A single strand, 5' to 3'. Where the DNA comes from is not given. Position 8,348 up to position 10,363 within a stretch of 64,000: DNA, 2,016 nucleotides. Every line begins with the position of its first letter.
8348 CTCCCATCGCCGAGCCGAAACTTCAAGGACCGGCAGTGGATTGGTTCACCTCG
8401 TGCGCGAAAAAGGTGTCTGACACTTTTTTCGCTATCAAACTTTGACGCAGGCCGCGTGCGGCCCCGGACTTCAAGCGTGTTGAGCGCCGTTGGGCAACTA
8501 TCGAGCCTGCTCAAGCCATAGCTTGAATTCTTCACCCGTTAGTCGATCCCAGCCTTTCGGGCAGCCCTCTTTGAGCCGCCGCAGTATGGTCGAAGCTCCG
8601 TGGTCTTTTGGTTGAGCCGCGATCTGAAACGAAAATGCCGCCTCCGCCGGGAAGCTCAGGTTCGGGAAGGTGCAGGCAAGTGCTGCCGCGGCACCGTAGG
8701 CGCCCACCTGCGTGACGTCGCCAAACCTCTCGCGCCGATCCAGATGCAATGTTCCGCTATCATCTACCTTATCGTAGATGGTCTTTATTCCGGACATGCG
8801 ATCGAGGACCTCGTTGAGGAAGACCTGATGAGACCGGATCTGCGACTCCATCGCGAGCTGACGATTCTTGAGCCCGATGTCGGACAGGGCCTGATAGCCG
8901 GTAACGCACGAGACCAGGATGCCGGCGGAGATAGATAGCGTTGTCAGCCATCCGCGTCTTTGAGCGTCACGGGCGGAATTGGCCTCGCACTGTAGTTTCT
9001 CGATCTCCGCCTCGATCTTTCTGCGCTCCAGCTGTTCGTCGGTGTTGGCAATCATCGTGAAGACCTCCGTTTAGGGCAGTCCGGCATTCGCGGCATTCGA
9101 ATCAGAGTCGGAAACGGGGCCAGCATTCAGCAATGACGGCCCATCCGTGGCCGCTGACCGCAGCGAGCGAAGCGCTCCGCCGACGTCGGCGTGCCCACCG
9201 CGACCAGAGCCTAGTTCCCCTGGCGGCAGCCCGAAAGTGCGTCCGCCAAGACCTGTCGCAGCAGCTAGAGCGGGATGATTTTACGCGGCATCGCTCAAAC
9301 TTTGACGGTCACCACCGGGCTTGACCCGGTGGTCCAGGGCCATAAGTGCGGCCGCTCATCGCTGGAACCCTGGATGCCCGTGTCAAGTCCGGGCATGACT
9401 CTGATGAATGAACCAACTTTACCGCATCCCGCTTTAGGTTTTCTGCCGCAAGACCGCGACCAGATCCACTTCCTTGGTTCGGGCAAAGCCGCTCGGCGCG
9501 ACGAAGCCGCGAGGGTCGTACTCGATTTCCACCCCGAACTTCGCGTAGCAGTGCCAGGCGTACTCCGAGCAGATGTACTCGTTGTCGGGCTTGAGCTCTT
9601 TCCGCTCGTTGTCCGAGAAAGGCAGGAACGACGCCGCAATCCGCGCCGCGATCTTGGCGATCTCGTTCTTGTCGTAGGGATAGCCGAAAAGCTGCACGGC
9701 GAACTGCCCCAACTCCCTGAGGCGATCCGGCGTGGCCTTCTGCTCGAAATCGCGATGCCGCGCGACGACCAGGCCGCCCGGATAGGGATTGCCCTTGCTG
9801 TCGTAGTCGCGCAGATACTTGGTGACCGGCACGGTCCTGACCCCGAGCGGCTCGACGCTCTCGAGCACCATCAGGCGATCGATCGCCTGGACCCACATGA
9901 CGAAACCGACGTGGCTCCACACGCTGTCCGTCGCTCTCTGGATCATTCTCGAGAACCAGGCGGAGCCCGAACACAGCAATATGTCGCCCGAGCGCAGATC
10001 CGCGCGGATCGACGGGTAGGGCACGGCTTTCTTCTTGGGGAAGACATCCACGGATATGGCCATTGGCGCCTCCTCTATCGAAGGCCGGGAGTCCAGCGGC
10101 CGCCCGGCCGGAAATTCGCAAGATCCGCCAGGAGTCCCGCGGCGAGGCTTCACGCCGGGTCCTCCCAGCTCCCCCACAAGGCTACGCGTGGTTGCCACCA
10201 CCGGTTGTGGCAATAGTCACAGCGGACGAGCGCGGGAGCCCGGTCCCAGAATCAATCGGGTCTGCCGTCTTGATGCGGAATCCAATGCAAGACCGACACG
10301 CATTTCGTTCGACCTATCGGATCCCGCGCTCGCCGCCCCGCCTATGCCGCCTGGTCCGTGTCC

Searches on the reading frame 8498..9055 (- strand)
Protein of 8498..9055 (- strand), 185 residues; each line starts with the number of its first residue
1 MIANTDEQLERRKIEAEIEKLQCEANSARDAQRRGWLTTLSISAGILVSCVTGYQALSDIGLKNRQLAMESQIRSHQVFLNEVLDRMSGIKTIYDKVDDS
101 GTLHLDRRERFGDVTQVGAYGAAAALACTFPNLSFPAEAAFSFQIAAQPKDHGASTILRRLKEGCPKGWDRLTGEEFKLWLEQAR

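Call 3: search_protein_families(library=pfam, proteins=[window:8498-9055:-], max_evalue=0.01)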
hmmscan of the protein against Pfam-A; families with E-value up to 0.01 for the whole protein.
window:8498-9055:- (185 aa): 0 families

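Call 4: search_protein_families(library=padloc, proteins=[window:8498-9055:-], max_evalue=0.01)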
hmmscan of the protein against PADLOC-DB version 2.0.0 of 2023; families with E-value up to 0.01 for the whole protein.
window:8498-9055:- (185 aa): 0 families

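Call 5: search_protein_families(library=ncbifam, proteins=[window:8498-9055:-], max_evalue=0.01)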
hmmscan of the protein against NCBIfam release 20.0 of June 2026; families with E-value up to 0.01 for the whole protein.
window:8498-9055:- (185 aa): 0 families

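Call 10: find_homologous_proteins(query=window:8498-9055:-, max_evalue=0.001)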
Query window:8498-9055:- (185 aa): 5 proteins with E <= 0.001 among 556 candidates.
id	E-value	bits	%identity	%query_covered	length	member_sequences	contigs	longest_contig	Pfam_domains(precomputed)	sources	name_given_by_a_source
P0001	1.8e-117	407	100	100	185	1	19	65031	-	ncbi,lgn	-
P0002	5.3e-64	233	59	97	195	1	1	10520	-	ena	-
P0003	1.8e-63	231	61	95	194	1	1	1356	-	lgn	-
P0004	5.3e-63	230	61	95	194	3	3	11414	-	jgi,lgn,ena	-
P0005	7.5e-39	151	47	93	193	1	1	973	-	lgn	-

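Call 12: find_encoding_contigs(protein=P0002, flank=10000, max_places=4)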
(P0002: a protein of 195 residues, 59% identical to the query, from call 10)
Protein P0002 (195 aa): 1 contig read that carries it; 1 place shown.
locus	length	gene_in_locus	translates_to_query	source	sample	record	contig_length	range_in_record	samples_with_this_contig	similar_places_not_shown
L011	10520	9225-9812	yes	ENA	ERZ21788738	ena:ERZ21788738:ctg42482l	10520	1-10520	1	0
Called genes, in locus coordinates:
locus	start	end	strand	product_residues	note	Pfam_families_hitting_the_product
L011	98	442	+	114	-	PF11969:DcpS_C, PF01230:HIT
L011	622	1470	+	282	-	PF01807:Zn_ribbon_DnaG, PF08275:DNAG_N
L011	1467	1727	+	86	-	PF01751:Toprim, PF13155:Toprim_2, PF13362:Toprim_3 (weak), PF13662:Toprim_4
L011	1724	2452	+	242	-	PF10410:DnaB_bind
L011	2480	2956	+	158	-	PF03979:Sigma70_r1_1, PF00140:Sigma70_r1_2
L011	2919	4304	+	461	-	PF04542:Sigma70_r2, PF04539:Sigma70_r3, PF04545:Sigma70_r4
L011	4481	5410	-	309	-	PF24624:Int_N (faint), PF00589:Phage_integrase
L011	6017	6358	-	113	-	-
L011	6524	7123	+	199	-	PF22599:SecDF_P1_head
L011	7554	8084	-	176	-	-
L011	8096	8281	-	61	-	-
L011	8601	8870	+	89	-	-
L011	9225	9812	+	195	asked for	-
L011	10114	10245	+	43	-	-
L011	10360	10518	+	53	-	?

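Call 13: find_encoding_contigs(protein=P0004, flank=10000, max_places=4)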
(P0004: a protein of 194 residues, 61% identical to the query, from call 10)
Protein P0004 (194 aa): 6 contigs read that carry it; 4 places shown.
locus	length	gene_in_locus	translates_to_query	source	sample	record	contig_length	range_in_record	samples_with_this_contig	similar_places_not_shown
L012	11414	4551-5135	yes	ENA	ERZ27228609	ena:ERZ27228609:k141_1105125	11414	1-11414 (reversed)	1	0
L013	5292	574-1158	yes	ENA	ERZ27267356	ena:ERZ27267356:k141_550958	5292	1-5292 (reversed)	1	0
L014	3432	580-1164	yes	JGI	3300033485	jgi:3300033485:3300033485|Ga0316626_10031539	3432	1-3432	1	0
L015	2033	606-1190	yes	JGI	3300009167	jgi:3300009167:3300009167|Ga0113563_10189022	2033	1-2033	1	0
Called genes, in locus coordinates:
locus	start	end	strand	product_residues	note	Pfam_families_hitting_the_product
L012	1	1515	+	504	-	?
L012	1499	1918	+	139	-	PF10543:ORF6N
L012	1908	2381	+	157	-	PF00589:Phage_integrase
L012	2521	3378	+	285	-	-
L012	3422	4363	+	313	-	-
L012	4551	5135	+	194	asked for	-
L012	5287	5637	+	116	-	-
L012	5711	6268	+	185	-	-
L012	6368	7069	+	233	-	PF18928:DUF5677 (weak)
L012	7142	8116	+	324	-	-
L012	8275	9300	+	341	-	-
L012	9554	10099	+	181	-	-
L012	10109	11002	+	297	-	-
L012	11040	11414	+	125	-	?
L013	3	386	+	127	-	?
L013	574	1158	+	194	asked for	-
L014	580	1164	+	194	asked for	-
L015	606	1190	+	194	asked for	-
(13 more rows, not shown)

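Call 40: find_related_loci(query=A1, collection=viral_contigs, flank=8000)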
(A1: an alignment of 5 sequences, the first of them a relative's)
Query A1 (185 aa) in viral_contigs; peptide patterns used: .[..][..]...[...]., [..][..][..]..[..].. (x = any residue, [..] = any of these).
332 stretches matched a pattern, but none encodes a relative of the query by tblastn (E <= 1e-3).

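Call 60: predict_structure(alignment_id=A1)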
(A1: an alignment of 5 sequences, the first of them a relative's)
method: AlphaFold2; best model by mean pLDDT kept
length: 185 residues; sequences in the alignment: 5
mean_pLDDT: 77.6   pTM: 0.49
mean pLDDT of the five models: 77.6, 70.5, 63.1, 62.9, 60.7
residues with pLDDT >= 90: 1; 70-90: 162; 50-70: 21; < 50: 1
segments of 3 or more residues with pLDDT < 50: none
pLDDT, mean of each block of 10 residues (from residue 1): 64 79 75 72 75 71 69 75 76 85 83 76 85 84 83 84 85 79 68
secondary structure, 60 per line:
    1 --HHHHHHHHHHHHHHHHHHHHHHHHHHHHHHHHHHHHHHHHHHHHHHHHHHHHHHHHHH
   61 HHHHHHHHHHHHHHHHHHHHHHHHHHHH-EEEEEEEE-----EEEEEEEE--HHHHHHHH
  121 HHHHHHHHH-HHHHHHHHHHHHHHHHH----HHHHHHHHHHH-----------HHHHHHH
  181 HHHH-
elements in order: H3-88 E90-97 E103-110 H113-129 H131-147 H152-162 H174-184

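Call 64: fold_search(model_id=the predicted structure, library=pdb)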
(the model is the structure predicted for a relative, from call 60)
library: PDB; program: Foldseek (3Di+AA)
matches with E <= 10: 194; with E <= 0.001: 0
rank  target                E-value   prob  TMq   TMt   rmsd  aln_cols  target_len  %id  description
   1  6mca                  7.3e-01  0.07  0.14  0.08  14.0       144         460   14  Structure of Legionella Effector AnkH (released 2019-09-04)
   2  3seo_B                9.9e-01  0.04  0.11  0.10  16.1       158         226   15  Crystal structure of VopL C terminal domain (released 2011-08-31)
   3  6dzs_C                1.3e+00  0.15  0.13  0.06   9.1        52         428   15  Mycobacterial homoserine dehydrogenase ThrA in complex with NADP (released 2018-07-18)
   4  8b6l_J                1.6e+00  0.06  0.17  0.24  14.0       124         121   12  Subtomogram average of the human Sec61-TRAP-OSTA-translocon (released 2022-12-07)
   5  7qih_A                2.0e+00  0.15  0.21  0.31   5.2        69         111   14  Complex of the Yersinia enterocolitica Type III secretion proteins YscX and YscY (released 2022-06-01)
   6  3nbz_A                2.0e+00  0.06  0.16  0.05  11.4       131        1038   14  Crystal structure of the HIV-1 Rev NES-CRM1-RanGTP nuclear export complex (crystal I) (released 2010-10-27)
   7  3wyg_C                2.1e+00  0.09  0.21  0.06  11.5       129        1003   12  Crystal structure of Xpo1p-PKI-Gsp1p-GTP complex (released 2014-11-12)
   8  7w5z_C3               2.1e+00  0.05  0.18  0.08  14.8       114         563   16  Cryo-EM structure of Tetrahymena thermophila mitochondrial complex IV, composite dimer model (released 2022-04-06)
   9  1x8d_A                2.2e+00  0.10  0.13  0.21  11.2        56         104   16  Crystal structure of E. coli YiiL protein containing L-rhamnose (released 2005-05-17)
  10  9a0j_F                2.4e+00  0.15  0.27  0.25  10.6       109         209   12  Deep learning enables the atomic structure determination of the Fanconi Anemia core complex from cryoEM (released 2020-09-15)
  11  5xoj_C                2.4e+00  0.08  0.22  0.06  11.6       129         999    8  Crystal structure of Xpo1p-PKI-Nup42p-Gsp1p-GTP complex (released 2017-08-16)
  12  5b0b_C                2.5e+00  0.08  0.13  0.21  10.2        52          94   17  Polyketide cyclase OAC from Cannabis sativa, I7F mutant (released 2016-01-27)
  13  8s89                  2.5e+00  0.08  0.18  0.09  18.5       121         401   15  Efficient and scalable protein design using a relaxed sequence space (released 2024-10-16)
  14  8wz2_R                2.5e+00  0.06  0.16  0.10  16.0        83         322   12  Structure of 26RFa-pyroglutamylated RFamide peptide receptor complex (released 2024-06-19)
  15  6ff4_O                2.7e+00  0.23  0.24  0.18   6.1        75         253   13  human Bact spliceosome core structure (released 2018-08-29)
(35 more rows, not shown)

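Call 81: search_protein_representatives(alignment_id=A1)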
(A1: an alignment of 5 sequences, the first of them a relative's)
Query: 5 sequences, 194 profile positions. Proteins with E-value up to 0.001 (for the whole library): 41; up to 1e-10: 31; up to 1e-30: 14. The best 41 are listed.
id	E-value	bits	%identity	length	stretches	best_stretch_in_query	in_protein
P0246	4.6e-66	238.4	-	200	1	8-190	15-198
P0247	1.1e-64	233.9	-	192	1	1-189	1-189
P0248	4.1e-50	186.4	-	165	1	1-165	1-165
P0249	4.6e-49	182.9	-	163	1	12-168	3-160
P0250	7.3e-44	166.0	-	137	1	8-137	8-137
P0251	1.3e-43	165.2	-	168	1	1-144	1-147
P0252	1.8e-41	158.2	-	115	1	78-188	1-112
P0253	8.7e-38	146.2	-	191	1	1-163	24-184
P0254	3.5e-37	144.2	-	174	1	47-157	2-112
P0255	3.2e-35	137.8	-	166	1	4-162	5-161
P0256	1.7e-34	135.4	-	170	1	1-152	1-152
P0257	1.7e-34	135.4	-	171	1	3-146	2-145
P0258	2.0e-34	135.2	-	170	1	6-151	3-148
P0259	2.3e-33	131.7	-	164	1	3-151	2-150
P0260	8.7e-29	116.8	-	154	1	8-131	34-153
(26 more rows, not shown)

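Call 88: search_protein_families(library=phrogs, proteins=[window:8498-9055:-], max_evalue=0.001)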
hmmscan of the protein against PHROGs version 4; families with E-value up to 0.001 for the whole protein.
window:8498-9055:- (185 aa): 0 families

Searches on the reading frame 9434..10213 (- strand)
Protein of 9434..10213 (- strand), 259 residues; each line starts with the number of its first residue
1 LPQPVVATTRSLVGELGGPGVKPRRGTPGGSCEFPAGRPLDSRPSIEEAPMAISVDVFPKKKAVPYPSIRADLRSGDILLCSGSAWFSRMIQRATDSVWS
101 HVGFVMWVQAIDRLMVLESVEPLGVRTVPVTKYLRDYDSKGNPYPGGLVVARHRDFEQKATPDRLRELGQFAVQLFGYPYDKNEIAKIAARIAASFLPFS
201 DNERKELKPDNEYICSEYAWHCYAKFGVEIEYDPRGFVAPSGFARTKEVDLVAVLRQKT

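Call 3: search_protein_families(library=pfam, proteins=[window:9434-10213:-], max_evalue=0.01)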
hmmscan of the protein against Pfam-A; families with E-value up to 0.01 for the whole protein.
window:9434-10213:- (259 aa): 1 family
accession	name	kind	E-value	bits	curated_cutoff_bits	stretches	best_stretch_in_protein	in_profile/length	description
PF05708.18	Peptidase_C92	-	4e-09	37.2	27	1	73-224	2-119/166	Permuted papain-like amidase enzyme, YaeF/YiiX, C92 family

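Call 4: search_protein_families(library=padloc, proteins=[window:9434-10213:-], max_evalue=0.01)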
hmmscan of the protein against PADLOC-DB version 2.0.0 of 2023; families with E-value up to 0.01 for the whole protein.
window:9434-10213:- (259 aa): 0 families

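Call 5: search_protein_families(library=ncbifam, proteins=[window:9434-10213:-], max_evalue=0.01)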
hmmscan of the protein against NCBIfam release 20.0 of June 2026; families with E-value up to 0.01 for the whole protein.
window:9434-10213:- (259 aa): 2 families
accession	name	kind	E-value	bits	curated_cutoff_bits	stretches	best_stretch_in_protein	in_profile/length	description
NF007458.0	PRK10030.1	equivalog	3.4e-12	46.3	216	1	71-181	22-122/205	YiiX family permuted papain-like enzyme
NF008552.0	PRK11479.1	equivalog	0.0031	16.7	279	0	71-182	63-156/274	YaeF family permuted papain-like enzyme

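Call 25: search_dna_similar(query=window:9434-10063:-, collection=plasmids, mode=protein, max_rows=15)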
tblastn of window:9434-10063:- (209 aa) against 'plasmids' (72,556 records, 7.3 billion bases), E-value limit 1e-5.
Records with a match: 11; places in all: 12; records where one place covers at least 80% of the query: 11.
Best place of each record, by identity: <60% 11.
By first word of the organism name: Bacillus 11.
By predicted mobility (MOB-suite, as given by PLSDB): non-mobilizable 9; conjugative 2.
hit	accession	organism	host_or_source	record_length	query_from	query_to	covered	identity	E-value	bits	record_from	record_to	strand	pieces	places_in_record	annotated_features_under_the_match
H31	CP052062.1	Bacillus thuringiensis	soil sample,soil sample from Harissa ...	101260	8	199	92%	38.1%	8e-36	139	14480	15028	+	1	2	hypothetical protein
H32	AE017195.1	Bacillus cereus ATCC 10987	-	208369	2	199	95%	36.5%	1e-34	136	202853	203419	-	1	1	conserved hypothetical protein TIGR00052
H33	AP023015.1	Bacillus cereus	-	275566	2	199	95%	36.5%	1e-34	136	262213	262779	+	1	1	hypothetical protein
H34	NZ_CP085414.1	Bacillus paranthracis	single cell,soil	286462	2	199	95%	36.5%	1e-34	136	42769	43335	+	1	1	YiiX/YebB-like N1pC/P60 family cysteine hydrolase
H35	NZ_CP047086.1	Bacillus paranthracis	vomit from a food poisoning case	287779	2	199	95%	36.5%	1e-34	136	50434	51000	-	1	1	YiiX/YebB-like N1pC/P60 family cysteine hydrolase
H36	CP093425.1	Bacillus pacificus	cell culture,sufu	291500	2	199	95%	36.5%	1e-34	136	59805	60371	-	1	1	hypothetical protein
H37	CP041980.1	Bacillus paranthracis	Homo sapiens,stool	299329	2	199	95%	36.5%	1e-34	136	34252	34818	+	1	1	hypothetical protein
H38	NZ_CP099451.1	Bacillus pacificus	chicken,assembly Genome,intestine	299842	2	199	95%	36.5%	1e-34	136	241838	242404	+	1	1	YiiX/YebB-like N1pC/P60 family cysteine hydrolase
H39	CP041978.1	Bacillus pacificus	Homo sapiens,stool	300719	2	199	95%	36.5%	1e-34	136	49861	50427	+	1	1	hypothetical protein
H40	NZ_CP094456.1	Bacillus sp. ZJS3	cell culture,biological soil crust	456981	8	194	89%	37.0%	3e-34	135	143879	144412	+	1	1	YiiX/YebB-like N1pC/P60 family cysteine hydrolase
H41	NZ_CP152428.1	Bacillus paramycoides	mixed culture,soil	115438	8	194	89%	34.4%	1e-31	127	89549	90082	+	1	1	YiiX/YebB-like N1pC/P60 family cysteine hydrolase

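Call 26: get_annotated_region(hit=H34, flank=8000)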
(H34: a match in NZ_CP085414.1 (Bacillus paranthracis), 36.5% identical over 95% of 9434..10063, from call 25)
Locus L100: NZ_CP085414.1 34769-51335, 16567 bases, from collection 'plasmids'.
description: Bacillus paranthracis strain KF11 plasmid unnamed, complete sequence
organism: Bacillus paranthracis (NCBI taxid 2026186)
taxonomy: Bacteria; Bacillota; Bacilli; Bacillales; Bacillaceae; Bacillus; Bacillus paranthracis
host: -; source: single cell,soil; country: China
typing (MOB-suite, as given by PLSDB): non-mobilizable; replicon rep_cluster_125; mating-pair formation MPF_T
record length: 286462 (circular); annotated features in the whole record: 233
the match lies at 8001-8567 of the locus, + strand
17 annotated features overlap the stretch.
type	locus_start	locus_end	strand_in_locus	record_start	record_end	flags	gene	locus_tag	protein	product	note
CDS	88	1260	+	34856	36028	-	-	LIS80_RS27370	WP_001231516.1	hypothetical protein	-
CDS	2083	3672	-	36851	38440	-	-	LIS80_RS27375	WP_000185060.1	hypothetical protein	-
CDS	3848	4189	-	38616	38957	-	-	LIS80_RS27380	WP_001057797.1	YolD-like family protein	-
CDS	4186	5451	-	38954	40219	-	-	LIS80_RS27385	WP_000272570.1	Y-family DNA polymerase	-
CDS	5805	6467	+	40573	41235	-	-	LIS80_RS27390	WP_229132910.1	Fur family transcriptional regulator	-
CDS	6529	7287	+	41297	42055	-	-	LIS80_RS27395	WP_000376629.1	hypothetical protein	-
CDS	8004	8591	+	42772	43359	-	-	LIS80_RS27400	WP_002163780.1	YiiX/YebB-like N1pC/P60 family cysteine hydrolase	-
CDS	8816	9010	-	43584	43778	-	-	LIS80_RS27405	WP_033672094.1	hypothetical protein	-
CDS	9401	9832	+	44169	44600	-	-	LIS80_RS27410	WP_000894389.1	hypothetical protein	-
CDS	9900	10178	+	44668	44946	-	-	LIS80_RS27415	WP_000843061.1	AbrB/MazE/SpoVT family DNA-binding domain-containing protein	-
CDS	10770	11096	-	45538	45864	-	-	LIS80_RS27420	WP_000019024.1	helix-turn-helix transcriptional regulator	-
CDS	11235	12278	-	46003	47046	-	-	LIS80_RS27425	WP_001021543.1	tyrosine-type recombinase/integrase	GO:0015074 - DNA integration [Evidence IEA]; GO:0006310 - DNA recombination [Evidence IEA]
CDS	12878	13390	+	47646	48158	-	-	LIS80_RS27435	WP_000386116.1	helix-turn-helix domain-containing protein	-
CDS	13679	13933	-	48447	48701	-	-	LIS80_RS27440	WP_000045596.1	hypothetical protein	-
CDS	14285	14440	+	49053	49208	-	-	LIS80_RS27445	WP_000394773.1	hypothetical protein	-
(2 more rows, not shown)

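Call 41: find_related_loci(query=window:9434-10063:-, collection=viral_contigs, flank=8000)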
Query window:9434-10063:- (209 aa) in viral_contigs; peptide patterns used: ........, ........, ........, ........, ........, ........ (x = any residue, [..] = any of these).
11 stretches matched a pattern, but none encodes a relative of the query by tblastn (E <= 1e-3).

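Call 54: search_solved_structures(query=window:9434-10063:-, max_evalue=0.01, show_alignments=1)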
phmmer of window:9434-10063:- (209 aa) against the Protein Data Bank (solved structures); distinct sequences matched with E-value up to 0.01: 1.
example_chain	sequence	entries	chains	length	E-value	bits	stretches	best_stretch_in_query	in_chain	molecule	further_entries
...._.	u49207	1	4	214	6.7e-33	116.8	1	4-198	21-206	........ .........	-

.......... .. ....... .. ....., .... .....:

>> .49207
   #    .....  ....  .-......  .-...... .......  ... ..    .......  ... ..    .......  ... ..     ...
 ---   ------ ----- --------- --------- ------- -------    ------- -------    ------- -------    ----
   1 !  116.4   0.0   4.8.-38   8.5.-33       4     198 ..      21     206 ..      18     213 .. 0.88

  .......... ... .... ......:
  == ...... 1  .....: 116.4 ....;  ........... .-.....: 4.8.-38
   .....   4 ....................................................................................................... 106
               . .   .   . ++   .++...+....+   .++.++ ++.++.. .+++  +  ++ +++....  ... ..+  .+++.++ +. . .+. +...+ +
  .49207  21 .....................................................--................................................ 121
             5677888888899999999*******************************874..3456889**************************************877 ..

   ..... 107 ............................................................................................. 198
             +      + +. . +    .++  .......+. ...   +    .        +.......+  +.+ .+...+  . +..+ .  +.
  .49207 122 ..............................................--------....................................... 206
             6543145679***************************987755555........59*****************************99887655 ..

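Call 88: search_protein_families(library=phrogs, proteins=[window:9434-10063:-], max_evalue=0.001)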
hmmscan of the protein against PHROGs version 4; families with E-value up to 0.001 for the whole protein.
window:9434-10063:- (209 aa): 1 family
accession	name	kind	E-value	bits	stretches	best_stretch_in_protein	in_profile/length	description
phrog_1128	-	moron, auxiliary metabolic gene and host takeover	2.9e-10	40.9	1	20-191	19-162/381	enoyl-CoA hydratase/carnithine racemase-like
